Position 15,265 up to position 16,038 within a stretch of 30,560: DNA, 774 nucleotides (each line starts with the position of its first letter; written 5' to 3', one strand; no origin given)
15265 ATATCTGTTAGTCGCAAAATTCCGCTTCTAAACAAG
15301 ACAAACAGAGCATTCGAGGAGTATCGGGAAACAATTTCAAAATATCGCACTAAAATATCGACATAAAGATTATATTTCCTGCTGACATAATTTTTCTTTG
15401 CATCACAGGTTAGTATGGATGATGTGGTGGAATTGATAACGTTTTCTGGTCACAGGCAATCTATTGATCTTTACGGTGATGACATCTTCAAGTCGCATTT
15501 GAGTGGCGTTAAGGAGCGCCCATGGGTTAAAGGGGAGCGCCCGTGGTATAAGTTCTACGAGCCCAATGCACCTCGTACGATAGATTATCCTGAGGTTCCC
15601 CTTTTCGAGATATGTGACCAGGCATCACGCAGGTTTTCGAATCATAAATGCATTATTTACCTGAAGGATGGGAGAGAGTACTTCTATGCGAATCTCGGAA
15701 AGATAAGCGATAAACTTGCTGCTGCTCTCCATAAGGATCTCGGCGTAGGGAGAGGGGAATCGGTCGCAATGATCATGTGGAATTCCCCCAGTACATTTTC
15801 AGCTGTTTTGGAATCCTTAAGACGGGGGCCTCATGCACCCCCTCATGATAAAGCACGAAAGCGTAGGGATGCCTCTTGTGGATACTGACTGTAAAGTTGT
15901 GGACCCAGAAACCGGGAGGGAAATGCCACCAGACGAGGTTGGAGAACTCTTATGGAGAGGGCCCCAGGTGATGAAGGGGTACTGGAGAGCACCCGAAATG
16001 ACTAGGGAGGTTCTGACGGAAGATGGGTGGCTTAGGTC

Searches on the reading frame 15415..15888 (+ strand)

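Call 13: search_protein_families(library=pfam, proteins=[window:15415-15888:+])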
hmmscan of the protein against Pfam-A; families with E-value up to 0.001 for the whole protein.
window:15415-15888:+ (157 aa): 1 family
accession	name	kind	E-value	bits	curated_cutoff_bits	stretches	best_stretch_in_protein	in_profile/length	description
PF00501.34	AMP-binding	-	2.7e-08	33.5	29.9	1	69-132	3-64/384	AMP-binding enzyme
